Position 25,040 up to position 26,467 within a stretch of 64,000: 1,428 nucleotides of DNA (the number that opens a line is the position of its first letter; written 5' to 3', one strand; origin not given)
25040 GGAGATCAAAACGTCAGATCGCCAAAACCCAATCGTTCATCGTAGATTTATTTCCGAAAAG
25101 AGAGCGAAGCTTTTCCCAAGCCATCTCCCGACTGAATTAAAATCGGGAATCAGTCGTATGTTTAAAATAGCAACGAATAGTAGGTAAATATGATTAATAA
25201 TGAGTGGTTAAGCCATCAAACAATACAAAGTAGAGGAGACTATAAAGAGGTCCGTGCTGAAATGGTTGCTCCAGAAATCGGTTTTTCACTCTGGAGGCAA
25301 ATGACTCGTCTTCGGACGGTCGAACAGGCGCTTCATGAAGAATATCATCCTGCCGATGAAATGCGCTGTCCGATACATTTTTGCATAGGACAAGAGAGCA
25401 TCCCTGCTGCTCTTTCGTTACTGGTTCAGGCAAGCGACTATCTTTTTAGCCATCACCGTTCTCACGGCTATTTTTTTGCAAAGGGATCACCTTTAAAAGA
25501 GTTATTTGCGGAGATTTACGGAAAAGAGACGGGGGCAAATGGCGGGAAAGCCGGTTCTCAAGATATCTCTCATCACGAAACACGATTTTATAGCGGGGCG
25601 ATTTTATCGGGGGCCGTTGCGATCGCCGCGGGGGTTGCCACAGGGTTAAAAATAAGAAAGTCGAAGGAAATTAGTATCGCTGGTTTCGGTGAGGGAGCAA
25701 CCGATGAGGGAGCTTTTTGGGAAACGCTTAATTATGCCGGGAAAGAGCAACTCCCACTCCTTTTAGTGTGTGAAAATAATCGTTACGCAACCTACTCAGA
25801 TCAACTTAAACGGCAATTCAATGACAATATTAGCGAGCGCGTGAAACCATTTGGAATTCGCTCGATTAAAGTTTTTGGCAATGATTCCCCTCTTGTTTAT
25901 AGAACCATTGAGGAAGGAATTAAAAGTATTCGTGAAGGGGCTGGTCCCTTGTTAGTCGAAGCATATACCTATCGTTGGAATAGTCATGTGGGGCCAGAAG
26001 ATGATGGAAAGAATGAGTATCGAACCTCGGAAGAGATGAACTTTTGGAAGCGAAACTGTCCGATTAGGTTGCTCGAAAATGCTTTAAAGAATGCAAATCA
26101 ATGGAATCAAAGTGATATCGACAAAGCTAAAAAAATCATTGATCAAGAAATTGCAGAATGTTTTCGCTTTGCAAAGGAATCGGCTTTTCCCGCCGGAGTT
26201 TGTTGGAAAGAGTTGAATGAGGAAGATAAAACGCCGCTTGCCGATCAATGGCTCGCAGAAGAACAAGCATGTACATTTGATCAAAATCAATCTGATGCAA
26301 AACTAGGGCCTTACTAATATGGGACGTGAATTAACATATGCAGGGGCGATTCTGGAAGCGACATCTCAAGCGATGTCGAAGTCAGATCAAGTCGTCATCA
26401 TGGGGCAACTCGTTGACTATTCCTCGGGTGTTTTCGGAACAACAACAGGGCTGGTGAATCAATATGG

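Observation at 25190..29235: Pyruvate-dehydrogenase-type E1 alpha/beta pair embedded next to sugar C- and O-methyltransferases: predicted branched-chain sugar synthesis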

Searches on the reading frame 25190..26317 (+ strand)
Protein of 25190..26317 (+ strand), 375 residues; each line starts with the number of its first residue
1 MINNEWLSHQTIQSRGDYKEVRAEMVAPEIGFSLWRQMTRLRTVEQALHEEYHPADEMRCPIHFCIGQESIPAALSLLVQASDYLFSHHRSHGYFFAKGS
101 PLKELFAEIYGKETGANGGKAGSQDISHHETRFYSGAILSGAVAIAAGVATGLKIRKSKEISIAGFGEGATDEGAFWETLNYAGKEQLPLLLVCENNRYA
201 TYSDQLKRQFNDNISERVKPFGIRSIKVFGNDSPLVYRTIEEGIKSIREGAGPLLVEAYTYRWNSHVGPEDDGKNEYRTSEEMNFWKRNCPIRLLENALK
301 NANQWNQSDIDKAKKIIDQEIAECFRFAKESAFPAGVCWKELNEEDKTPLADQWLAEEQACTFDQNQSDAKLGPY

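Call 4: search_protein_families(library=pfam, proteins=[window:25190-26317:+], max_evalue=0.001)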
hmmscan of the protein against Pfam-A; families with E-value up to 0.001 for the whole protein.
window:25190-26317:+ (375 aa): 2 families
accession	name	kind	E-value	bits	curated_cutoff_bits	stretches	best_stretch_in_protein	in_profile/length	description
PF00676.26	E1_dh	-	7e-55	186.5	22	1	37-333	2-296/300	Dehydrogenase E1 component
PF13292.11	DXP_synthase_N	-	1.7e-05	24.7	21.2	1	134-200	108-174/274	1-deoxy-D-xylulose-5-phosphate synthase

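Call 5: search_protein_families(library=ncbifam, proteins=[window:25190-26317:+], max_evalue=0.001)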
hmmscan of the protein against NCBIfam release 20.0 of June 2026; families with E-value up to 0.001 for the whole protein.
window:25190-26317:+ (375 aa): 5 families
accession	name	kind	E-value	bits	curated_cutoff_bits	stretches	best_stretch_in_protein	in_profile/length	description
TIGR03182.1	PDH_E1_alph_y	equivalog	1.1e-66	225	393.85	1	32-335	5-305/315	pyruvate dehydrogenase (acetyl-transferring) E1 component subunit alpha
TIGR03181.1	PDH_E1_alph_x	equivalog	2.8e-51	174.4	411.35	1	32-330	27-313/341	pyruvate dehydrogenase (acetyl-transferring) E1 component subunit alpha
NF004559.0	PRK05899.2-5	equivalog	2.5e-07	29.3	488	1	142-258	131-245/627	transketolase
NF008968.0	PRK12315.1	subfamily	0.00011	20.6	510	1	133-200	110-177/582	1-deoxy-D-xylulose-5-phosphate synthase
TIGR00204.1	dxs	equivalog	0.00012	20.7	465.95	1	136-198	110-172/616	1-deoxy-D-xylulose-5-phosphate synthase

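Call 12: find_homologous_proteins(query=window:25190-26317:+, max_evalue=1e-10)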
Query window:25190-26317:+ (375 aa): 1556 proteins with E <= 1e-10 among 5158 candidates; the best 120 are listed.
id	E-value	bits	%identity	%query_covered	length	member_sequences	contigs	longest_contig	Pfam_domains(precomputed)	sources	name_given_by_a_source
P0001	2.2e-257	871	100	100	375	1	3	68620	PF13292.12,PF00676.26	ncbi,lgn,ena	-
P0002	3.4e-203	693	80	99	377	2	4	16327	PF00676.26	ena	-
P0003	1.8e-191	654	74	100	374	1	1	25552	PF13292.12,PF00676.26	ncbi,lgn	ncbi:MAG: thiamine pyrophosphate-dependent dehydrogenase E1 component subunit alpha [Verrucomicrobio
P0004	5.2e-160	551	64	98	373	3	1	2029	PF00676.26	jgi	jgi:TPP-dependent pyruvate/acetoin dehydrogenase alpha subunit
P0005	3.1e-158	545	63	98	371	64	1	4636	PF13292.12,PF00676.26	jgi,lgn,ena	-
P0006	3.5e-158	545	65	98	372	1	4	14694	PF00676.26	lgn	-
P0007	6.4e-158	544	63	98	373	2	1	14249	PF00676.26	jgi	jgi:pyruvate dehydrogenase E1 component alpha subunit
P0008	1.4e-157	543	64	98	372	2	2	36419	PF00676.26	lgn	-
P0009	3.7e-157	541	63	98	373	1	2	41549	PF00676.26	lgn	-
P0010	5.6e-157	541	63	98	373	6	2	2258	PF00676.26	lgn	-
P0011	5.9e-157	541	64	98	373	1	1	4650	PF00676.26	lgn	-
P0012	2.8e-156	538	64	98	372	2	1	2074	PF00676.26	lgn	-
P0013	7.5e-156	537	63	98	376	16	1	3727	PF00676.26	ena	-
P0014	9.3e-156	537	63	98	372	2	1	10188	PF00676.26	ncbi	-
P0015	1.1e-155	536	63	98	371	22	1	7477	PF00676.26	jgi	jgi:TPP-dependent pyruvate/acetoin dehydrogenase alpha subunit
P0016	1.2e-155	536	64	98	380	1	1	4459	PF00676.26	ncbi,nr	ncbi:MAG: thiamine pyrophosphate-dependent dehydrogenase E1 component subunit alpha [Acidobacteria b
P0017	1.7e-155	536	65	99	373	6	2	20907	PF00676.26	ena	-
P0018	3.4e-155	535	63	98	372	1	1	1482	PF00676.26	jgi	jgi:TPP-dependent pyruvate/acetoin dehydrogenase alpha subunit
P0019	3.5e-155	535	62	98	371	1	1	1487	PF13292.12,PF00676.26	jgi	-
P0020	3.8e-155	535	63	98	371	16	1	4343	PF13292.12,PF00676.26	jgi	jgi:pyruvate dehydrogenase E1 component alpha subunit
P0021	4.0e-155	535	63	98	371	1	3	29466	PF13292.12,PF00676.26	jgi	jgi:pyruvate dehydrogenase E1 component alpha subunit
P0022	4.2e-155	534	63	98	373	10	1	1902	PF00676.26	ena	-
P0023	4.3e-155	534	62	98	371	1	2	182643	PF13292.12,PF00676.26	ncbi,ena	-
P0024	4.4e-155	534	62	98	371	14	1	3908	PF13292.12,PF00676.26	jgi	-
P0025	7.1e-155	534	62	98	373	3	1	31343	PF00676.26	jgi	jgi:pyruvate dehydrogenase E1 component alpha subunit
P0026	7.4e-155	534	63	98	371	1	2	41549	PF13292.12,PF00676.26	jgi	jgi:pyruvate dehydrogenase E1 component alpha subunit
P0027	1.0e-154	533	63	98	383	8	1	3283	PF00676.26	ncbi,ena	-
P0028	1.8e-154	532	62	98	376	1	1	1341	PF00676.26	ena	-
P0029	2.0e-154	532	63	98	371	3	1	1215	PF13292.12,PF00676.26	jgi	jgi:pyruvate dehydrogenase E1 component alpha subunit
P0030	2.0e-154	532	64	98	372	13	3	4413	PF00676.26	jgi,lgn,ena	-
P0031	2.8e-154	532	63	98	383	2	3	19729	PF00676.26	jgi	jgi:pyruvate dehydrogenase E1 component alpha subunit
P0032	3.1e-154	532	62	98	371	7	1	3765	PF13292.12,PF00676.26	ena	-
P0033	3.9e-154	531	63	99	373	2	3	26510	PF13292.12,PF00676.26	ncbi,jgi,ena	jgi:pyruvate dehydrogenase E1 component alpha subunit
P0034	3.9e-154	531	64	98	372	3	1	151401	PF00676.26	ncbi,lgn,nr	ncbi:MAG TPA: thiamine pyrophosphate-dependent dehydrogenase E1 component subunit alpha [Lacunisphae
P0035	4.4e-154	531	63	98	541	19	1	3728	PF00676.26,PF00293.35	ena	-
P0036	5.2e-154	531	62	98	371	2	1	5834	PF13292.12,PF00676.26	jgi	jgi:TPP-dependent pyruvate/acetoin dehydrogenase alpha subunit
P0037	8.3e-154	530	62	98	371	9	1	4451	PF13292.12,PF00676.26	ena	-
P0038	9.6e-154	530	63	98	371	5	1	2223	PF13292.12,PF00676.26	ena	-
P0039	1.1e-153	530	62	99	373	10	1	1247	PF00676.26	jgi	jgi:TPP-dependent pyruvate/acetoin dehydrogenase alpha subunit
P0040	1.1e-153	530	62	100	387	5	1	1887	PF13292.12,PF00676.26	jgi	jgi:TPP-dependent pyruvate/acetoin dehydrogenase alpha subunit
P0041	1.2e-153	530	63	98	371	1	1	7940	PF00676.26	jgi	jgi:TPP-dependent pyruvate/acetoin dehydrogenase alpha subunit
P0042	1.3e-153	530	63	98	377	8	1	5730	PF00676.26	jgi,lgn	jgi:pyruvate dehydrogenase E1 component alpha subunit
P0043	1.4e-153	529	63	98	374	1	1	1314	PF00676.26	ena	-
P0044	1.6e-153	529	63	98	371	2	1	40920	PF00676.26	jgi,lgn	-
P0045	1.7e-153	529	61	98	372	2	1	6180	PF00676.26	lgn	-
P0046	2.4e-153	529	63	98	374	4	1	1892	PF00676.26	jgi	-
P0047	3.3e-153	528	63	98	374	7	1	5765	PF00676.26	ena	-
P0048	3.7e-153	528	63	98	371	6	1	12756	PF13292.12,PF00676.26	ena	-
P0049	3.8e-153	528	62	98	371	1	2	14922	PF00676.26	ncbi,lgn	-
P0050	4.1e-153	528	62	98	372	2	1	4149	PF00676.26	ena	-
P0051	4.5e-153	528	63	98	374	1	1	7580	PF00676.26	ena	-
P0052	5.1e-153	528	62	98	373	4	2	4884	PF13292.12,PF00676.26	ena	-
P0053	5.1e-153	528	63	98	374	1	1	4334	PF00676.26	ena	-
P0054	5.2e-153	528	63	98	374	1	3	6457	PF00676.26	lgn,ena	-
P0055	5.6e-153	527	62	98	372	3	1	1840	PF00676.26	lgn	-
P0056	6.4e-153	527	62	98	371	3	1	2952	PF00676.26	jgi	jgi:TPP-dependent pyruvate/acetoin dehydrogenase alpha subunit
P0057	6.6e-153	527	62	98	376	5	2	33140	PF00676.26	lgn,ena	-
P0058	6.9e-153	527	63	98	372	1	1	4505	PF13292.12,PF00676.26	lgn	-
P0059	7.0e-153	527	62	98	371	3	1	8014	PF13292.12,PF00676.26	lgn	-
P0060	7.1e-153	527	63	98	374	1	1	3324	PF00676.26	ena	-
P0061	7.8e-153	527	64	98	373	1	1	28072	PF00676.26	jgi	jgi:pyruvate dehydrogenase E1 component alpha subunit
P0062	7.9e-153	527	62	98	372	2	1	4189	PF00676.26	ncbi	-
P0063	8.1e-153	527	62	98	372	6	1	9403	PF13292.12,PF00676.26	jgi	jgi:pyruvate dehydrogenase E1 component alpha subunit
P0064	8.8e-153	527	63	98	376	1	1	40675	PF00676.26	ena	-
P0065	1.0e-152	527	62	98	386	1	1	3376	PF13292.12,PF00676.26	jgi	jgi:TPP-dependent pyruvate/acetoin dehydrogenase alpha subunit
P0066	1.2e-152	526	62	98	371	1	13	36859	PF00676.26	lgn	-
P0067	1.2e-152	526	62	98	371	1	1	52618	PF00676.26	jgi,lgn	jgi:TPP-dependent pyruvate/acetoin dehydrogenase alpha subunit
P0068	1.2e-152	526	63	98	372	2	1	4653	PF00676.26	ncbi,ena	-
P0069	1.3e-152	526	63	98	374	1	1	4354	PF00676.26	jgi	jgi:pyruvate dehydrogenase E1 component alpha subunit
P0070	1.6e-152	526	61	98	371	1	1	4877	PF00676.26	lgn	-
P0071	1.7e-152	526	62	99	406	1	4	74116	PF13292.12,PF00676.26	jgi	jgi:TPP-dependent pyruvate/acetoin dehydrogenase alpha subunit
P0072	2.0e-152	526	62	98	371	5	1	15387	PF00676.26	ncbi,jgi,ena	jgi:pyruvate dehydrogenase E1 component alpha subunit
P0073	2.2e-152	526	61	98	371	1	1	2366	PF00676.26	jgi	jgi:TPP-dependent pyruvate/acetoin dehydrogenase alpha subunit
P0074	2.9e-152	525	63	100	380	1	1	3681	PF00676.26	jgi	jgi:TPP-dependent pyruvate/acetoin dehydrogenase alpha subunit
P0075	3.1e-152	525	62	98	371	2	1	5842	PF13292.12,PF00676.26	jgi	jgi:TPP-dependent pyruvate/acetoin dehydrogenase alpha subunit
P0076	3.4e-152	525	62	98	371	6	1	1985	PF13292.12,PF00676.26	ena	-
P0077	3.6e-152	525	63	98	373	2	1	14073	PF00676.26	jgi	jgi:pyruvate dehydrogenase E1 component alpha subunit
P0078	4.2e-152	525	62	98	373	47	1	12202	PF00676.26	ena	-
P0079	4.4e-152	525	61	98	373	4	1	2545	PF13292.12,PF00676.26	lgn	-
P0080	4.4e-152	525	62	98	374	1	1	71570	PF13292.12,PF00676.26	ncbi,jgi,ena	jgi:TPP-dependent pyruvate/acetoin dehydrogenase alpha subunit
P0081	4.5e-152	525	61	98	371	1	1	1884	PF00676.26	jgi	jgi:TPP-dependent pyruvate/acetoin dehydrogenase alpha subunit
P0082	4.5e-152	524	63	98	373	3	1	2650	PF00676.26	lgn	-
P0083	5.8e-152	524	61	100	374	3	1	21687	PF00676.26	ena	-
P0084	6.6e-152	524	62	98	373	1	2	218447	PF00676.26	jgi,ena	jgi:pyruvate dehydrogenase E1 component alpha subunit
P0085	8.3e-152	524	62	98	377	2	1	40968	PF00676.26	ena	-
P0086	8.9e-152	524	63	98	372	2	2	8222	PF00676.26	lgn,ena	-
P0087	1.1e-151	523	62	98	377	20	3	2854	PF00676.26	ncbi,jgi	jgi:pyruvate dehydrogenase E1 component alpha subunit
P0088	1.1e-151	523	62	100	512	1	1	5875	PF13292.12,PF00676.26,PF00293.35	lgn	-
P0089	1.3e-151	523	62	98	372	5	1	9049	PF00676.26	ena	-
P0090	1.4e-151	523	62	98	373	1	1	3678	PF00676.26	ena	-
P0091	1.6e-151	523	62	98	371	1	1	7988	PF00676.26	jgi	jgi:TPP-dependent pyruvate/acetoin dehydrogenase alpha subunit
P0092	1.8e-151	522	61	98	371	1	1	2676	PF13292.12,PF00676.26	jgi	jgi:pyruvate dehydrogenase E1 component alpha subunit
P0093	2.4e-151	522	62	99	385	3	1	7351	PF00676.26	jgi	jgi:TPP-dependent pyruvate/acetoin dehydrogenase alpha subunit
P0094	2.8e-151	522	62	98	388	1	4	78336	PF00676.26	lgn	-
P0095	2.8e-151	522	61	98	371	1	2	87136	PF13292.12,PF00676.26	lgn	-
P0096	3.6e-151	522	63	98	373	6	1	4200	PF00676.26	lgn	-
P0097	4.0e-151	521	63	98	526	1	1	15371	PF00676.26,PF00293.35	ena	-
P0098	4.6e-151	521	62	98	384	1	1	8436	PF13292.12,PF00676.26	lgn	-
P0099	5.4e-151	521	62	98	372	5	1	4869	PF13292.12,PF00676.26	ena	-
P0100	5.9e-151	521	60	98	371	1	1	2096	PF00676.26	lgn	-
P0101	6.0e-151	521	63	98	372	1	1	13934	PF13292.12,PF00676.26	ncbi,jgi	jgi:TPP-dependent pyruvate/acetoin dehydrogenase alpha subunit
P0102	6.5e-151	521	63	98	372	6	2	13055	PF00676.26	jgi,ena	jgi:pyruvate dehydrogenase E1 component alpha subunit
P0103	7.4e-151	520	61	99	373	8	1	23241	PF00676.26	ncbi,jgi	jgi:TPP-dependent pyruvate/acetoin dehydrogenase alpha subunit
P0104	7.6e-151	520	63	98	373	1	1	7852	PF00676.26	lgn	-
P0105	8.1e-151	520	61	98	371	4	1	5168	PF00676.26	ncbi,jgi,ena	jgi:pyruvate dehydrogenase E1 component alpha subunit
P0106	9.2e-151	520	63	98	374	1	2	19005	PF13292.12,PF00676.26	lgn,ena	-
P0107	1.4e-150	520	62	98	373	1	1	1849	PF00676.26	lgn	-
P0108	1.5e-150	520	64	98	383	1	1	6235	PF00676.26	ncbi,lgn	-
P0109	1.7e-150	519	61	98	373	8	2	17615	PF00676.26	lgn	-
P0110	1.7e-150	519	61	98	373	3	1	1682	PF13292.12,PF00676.26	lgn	-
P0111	1.7e-150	519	60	98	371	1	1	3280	PF00676.26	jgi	jgi:TPP-dependent pyruvate/acetoin dehydrogenase alpha subunit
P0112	1.8e-150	519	63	98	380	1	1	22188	PF00676.26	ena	-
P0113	2.0e-150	519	62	98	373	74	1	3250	PF13292.12,PF00676.26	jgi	jgi:pyruvate dehydrogenase E1 component alpha subunit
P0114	2.1e-150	519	64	96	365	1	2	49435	PF00676.26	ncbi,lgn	-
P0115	2.1e-150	519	62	98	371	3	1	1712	PF00676.26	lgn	-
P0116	2.4e-150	519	62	99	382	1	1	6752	PF13292.12,PF00676.26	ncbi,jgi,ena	jgi:pyruvate dehydrogenase E1 component alpha subunit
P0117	2.4e-150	519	62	98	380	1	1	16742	PF00676.26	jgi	jgi:TPP-dependent pyruvate/acetoin dehydrogenase alpha subunit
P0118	3.1e-150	518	60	99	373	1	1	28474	PF00676.26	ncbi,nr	ncbi:MAG: hypothetical protein C5B47_03485 [Verrucomicrobia bacterium]|nr:MAG: hypothetical protein 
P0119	3.1e-150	518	63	98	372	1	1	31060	PF00676.26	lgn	-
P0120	3.1e-150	518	61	98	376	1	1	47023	PF00676.26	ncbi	-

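Call 13: find_encoding_contigs(protein=P0001, flank=10000, max_places=3)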
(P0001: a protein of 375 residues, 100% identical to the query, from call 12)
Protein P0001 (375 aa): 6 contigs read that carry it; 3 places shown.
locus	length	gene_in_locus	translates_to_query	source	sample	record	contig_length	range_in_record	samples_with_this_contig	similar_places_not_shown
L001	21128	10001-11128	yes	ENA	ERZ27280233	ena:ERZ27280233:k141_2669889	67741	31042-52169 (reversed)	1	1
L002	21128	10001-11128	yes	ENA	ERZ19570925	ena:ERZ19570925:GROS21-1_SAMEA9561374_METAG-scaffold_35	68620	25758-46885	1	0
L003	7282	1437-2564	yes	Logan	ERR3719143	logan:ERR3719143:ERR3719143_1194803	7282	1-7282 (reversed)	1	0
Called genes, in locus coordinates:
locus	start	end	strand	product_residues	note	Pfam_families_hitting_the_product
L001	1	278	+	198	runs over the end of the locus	PF13580:SIS_2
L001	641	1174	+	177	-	PF08645:PNK3P (weak), PF12710:HAD (weak), PF13419:HAD_2, PF00702:Hydrolase, PF13242:Hydrolase_like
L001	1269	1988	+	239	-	PF00923:TAL_FSA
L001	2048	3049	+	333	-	PF01073:3Beta_HSD, PF01370:Epimerase, PF04321:RmlD_sub_bind, PF05368:NmrA, PF13460:NAD_binding_10, PF16363:GDP_Man_Dehyd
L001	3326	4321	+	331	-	PF01073:3Beta_HSD, PF01370:Epimerase, PF02719:Polysacc_synt_2, PF07993:NAD_binding_4 (faint), PF13460:NAD_binding_10 (faint), PF16363:GDP_Man_Dehyd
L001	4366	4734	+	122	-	PF13366:PDDEXK_3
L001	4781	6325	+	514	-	PF01467:CTP_transf_like, PF00294:PfkB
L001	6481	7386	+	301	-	PF01408:GFO_IDH_MocA, PF22725:GFO_IDH_MocA_C3, PF02894:GFO_IDH_MocA_C (weak)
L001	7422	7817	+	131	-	PF13366:PDDEXK_3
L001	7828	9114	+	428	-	PF03721:UDPG_MGDP_dh_N, PF00984:UDPG_MGDP_dh, PF03720:UDPG_MGDP_dh_C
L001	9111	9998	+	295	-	PF01370:Epimerase, PF04321:RmlD_sub_bind, PF16363:GDP_Man_Dehyd (weak)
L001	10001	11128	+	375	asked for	PF00676:E1_dh, PF13292:DXP_synthase_N (faint)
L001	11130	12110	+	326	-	PF02779:Transket_pyr, PF02780:Transketolase_C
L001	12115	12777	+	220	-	PF13489:Methyltransf_23, PF07021:MetW, PF13847:Methyltransf_31, PF08241:Methyltransf_11, PF08242:Methyltransf_12, PF13649:Methyltransf_25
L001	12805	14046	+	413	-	PF08421:Methyltransf_13, PF13489:Methyltransf_23, PF08241:Methyltransf_11 (weak), PF08242:Methyltransf_12 (weak), PF08484:Methyltransf_14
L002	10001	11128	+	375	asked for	PF00676:E1_dh, PF13292:DXP_synthase_N (faint)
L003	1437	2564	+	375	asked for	PF00676:E1_dh, PF13292:DXP_synthase_N (faint)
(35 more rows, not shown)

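Call 14: find_encoding_contigs(protein=P0034, flank=10000, max_places=2)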
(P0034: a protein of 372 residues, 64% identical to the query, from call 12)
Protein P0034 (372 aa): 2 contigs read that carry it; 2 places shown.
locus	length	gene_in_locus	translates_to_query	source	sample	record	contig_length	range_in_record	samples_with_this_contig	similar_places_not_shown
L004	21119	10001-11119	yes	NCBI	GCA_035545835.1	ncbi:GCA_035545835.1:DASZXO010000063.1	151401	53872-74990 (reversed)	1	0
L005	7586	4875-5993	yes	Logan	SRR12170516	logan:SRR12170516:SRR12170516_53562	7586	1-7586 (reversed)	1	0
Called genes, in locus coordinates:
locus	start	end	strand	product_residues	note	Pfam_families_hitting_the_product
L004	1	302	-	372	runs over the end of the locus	PF25973:BSH_CzcB (faint), PF25954:Beta-barrel_RND_2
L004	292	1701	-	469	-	PF02321:OEP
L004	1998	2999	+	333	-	PF01073:3Beta_HSD, PF01370:Epimerase, PF04321:RmlD_sub_bind, PF05368:NmrA, PF13460:NAD_binding_10, PF16363:GDP_Man_Dehyd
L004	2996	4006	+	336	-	PF01073:3Beta_HSD, PF01370:Epimerase, PF02719:Polysacc_synt_2 (faint), PF07993:NAD_binding_4 (faint), PF13460:NAD_binding_10 (weak), PF16363:GDP_Man_Dehyd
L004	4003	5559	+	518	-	PF01467:CTP_transf_like, PF00294:PfkB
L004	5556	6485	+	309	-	PF01408:GFO_IDH_MocA (weak), PF22725:GFO_IDH_MocA_C3, PF02894:GFO_IDH_MocA_C (weak)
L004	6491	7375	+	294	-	PF01370:Epimerase, PF04321:RmlD_sub_bind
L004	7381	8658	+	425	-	PF03721:UDPG_MGDP_dh_N, PF00984:UDPG_MGDP_dh, PF03720:UDPG_MGDP_dh_C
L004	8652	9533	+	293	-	PF01370:Epimerase, PF04321:RmlD_sub_bind, PF01073:3Beta_HSD (weak)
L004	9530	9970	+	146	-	PF00293:NUDIX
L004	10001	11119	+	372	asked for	PF00676:E1_dh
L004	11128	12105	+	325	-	PF02779:Transket_pyr, PF02780:Transketolase_C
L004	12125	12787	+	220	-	PF13489:Methyltransf_23, PF01209:Ubie_methyltran, PF05175:MTS (weak), PF07021:MetW (weak), PF13847:Methyltransf_31, PF08241:Methyltransf_11, PF08242:Methyltransf_12, PF13649:Methyltransf_25, +1 more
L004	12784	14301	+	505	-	PF00535:Glycos_transf_2, PF13489:Methyltransf_23 (weak), PF08241:Methyltransf_11, PF08242:Methyltransf_12, PF13649:Methyltransf_25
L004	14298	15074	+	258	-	PF13641:Glyco_tranf_2_3, PF00535:Glycos_transf_2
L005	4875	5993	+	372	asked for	PF00676:E1_dh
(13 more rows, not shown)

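Call 16: find_related_loci(query=window:25190-26317:+, collection=genome_contigs, flank=10000)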
Query window:25190-26317:+ (375 aa) in genome_contigs; peptide patterns used: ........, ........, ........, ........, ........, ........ (x = any residue, [..] = any of these).
116 stretches matched a pattern; 71 encode a relative of the query (tblastn E <= 1e-3); 71 distinct loci.
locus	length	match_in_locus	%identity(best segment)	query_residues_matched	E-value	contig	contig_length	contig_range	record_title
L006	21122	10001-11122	74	2-375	0e+0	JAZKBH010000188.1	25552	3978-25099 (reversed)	MAG: Verrucomicrobiota bacterium isolate ADI_H3L2_1_122_18_3-bin069 ADIH3L21_B069_0_000000000188, whole genome shotgun s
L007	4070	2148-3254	64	7-375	1e-172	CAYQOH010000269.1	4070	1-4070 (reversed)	MAG TPA_asm: uncultured Opitutaceae bacterium isolate binchicken_co54_391 genome assembly, contig: NODE_43604_length_407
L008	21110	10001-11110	64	7-375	8e-165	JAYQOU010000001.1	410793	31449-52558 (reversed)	MAG: Candidatus Salsuginivita brisbanensis isolate SD3114_S44.maxbin.056 NODE_2_length_410793_cov_7.43519, whole genome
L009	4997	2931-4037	63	7-375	4e-167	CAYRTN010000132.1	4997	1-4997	MAG TPA_asm: uncultured Chthoniobacter sp. isolate binchicken_co175_183 genome assembly, contig: NODE_31792_length_4997_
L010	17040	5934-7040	62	7-375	3e-163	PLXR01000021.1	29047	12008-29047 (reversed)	MAG: Opitutaceae bacterium isolate palsa_1446 73.20120700_P3D.355_contig_14357, whole genome shotgun sequence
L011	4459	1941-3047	64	7-375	9e-167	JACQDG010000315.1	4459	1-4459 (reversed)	MAG: Acidobacteria bacterium isolate NC_groundwater_988_Pr1_S-0.65um_63_8 Montesol18_Sp65_coassembly_scaffold_933752, wh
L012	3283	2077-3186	63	7-375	1e-169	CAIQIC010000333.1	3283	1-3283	MAG: uncultured Lentisphaerae bacterium isolate AlinenSedimentsCore2_bin-2051 genome assembly, contig: bin-2051:333/573,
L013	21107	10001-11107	63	7-375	3e-161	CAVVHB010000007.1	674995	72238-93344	MAG: Bryobacterales bacterium isolate MFD01633.bin.2.54 genome assembly, contig: contig_1772, whole genome shotgun seque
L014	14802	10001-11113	63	7-375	7e-161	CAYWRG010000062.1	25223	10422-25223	MAG TPA_asm: uncultured Opitutus sp. isolate SRP285395_co1_478 genome assembly, contig: NODE_2883_length_25223_cov_5.975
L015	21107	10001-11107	61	7-375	2e-160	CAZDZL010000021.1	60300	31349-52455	MAG TPA_asm: uncultured Opitutaceae bacterium isolate binchicken_co54_17 genome assembly, contig: NODE_832_length_60300_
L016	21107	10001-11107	60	7-375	2e-160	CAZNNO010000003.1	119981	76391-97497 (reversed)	MAG TPA_asm: uncultured Opitutaceae bacterium isolate binchicken_co162_62 genome assembly, contig: NODE_142_length_11998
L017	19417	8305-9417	63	7-375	4e-159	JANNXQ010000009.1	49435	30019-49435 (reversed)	MAG: Chthoniobacteraceae bacterium isolate VAR_34_metabat_159 VAR_34_k141_2931168, whole genome shotgun sequence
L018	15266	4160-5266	60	7-375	4e-158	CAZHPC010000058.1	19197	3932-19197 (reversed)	MAG TPA_asm: uncultured Opitutaceae bacterium isolate binchicken_co50_286 genome assembly, contig: NODE_3170_length_1919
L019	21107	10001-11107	61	7-375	6e-158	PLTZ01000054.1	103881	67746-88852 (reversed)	MAG: Opitutaceae bacterium isolate bog_1449 73.20120700_S1D.120_contig_40202, whole genome shotgun sequence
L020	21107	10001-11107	61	7-375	1e-157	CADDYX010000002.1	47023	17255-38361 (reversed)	Verrucomicrobia bacterium isolate 9 genome assembly, contig: NODE_384_length_47023_cov_8.695496, whole genome shotgun se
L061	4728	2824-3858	40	27-375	3e-79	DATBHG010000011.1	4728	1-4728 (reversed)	MAG TPA_asm: Xanthobacteraceae bacterium isolate SMAG_U3858 k141_8329, whole genome shotgun sequence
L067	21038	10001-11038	42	28-375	1e-86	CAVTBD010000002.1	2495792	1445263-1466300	MAG: uncultured Alphaproteobacteria bacterium isolate MFD02416.bin.1.43 genome assembly, contig: contig_27251, whole gen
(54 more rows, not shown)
